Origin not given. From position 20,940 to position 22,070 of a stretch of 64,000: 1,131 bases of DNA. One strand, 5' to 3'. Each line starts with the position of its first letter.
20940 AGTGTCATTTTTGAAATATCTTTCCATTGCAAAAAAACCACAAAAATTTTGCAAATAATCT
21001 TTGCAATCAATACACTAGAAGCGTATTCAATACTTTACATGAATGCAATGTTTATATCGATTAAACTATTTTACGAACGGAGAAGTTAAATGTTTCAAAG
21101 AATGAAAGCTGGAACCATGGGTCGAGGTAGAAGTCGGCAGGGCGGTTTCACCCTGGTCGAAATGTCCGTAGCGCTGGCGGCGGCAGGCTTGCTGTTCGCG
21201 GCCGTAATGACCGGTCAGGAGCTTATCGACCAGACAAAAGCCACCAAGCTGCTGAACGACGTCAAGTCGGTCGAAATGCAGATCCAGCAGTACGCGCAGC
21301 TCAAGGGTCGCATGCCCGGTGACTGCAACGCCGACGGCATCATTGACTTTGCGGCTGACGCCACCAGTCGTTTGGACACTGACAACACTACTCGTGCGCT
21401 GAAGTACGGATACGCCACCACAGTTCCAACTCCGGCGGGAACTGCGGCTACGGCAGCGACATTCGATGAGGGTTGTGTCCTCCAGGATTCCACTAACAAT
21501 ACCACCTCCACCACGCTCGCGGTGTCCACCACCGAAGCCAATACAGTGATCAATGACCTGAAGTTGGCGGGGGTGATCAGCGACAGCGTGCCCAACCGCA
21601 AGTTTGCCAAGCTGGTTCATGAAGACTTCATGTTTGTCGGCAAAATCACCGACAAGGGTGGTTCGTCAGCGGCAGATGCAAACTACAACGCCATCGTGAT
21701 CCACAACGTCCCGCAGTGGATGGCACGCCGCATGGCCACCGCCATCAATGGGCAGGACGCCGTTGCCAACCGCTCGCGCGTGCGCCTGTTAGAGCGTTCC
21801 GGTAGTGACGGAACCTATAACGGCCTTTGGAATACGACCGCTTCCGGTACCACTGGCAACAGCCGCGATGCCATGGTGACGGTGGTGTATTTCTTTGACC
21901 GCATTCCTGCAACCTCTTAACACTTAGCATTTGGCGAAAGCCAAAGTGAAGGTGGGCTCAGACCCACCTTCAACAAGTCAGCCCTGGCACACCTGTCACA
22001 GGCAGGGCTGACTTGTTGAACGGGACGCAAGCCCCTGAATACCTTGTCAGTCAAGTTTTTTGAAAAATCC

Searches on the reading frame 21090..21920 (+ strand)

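Call 39: search_protein_families(library=pfam, proteins=[window:21090-21920:+], max_evalue=0.01)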
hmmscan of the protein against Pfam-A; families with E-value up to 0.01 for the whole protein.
window:21090-21920:+ (276 aa): 1 family
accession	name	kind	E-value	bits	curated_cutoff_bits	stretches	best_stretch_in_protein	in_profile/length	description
PF07963.17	N_methyl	-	9.4e-06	25.4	21.2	1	14-40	1-27/27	Prokaryotic N-terminal methylation motif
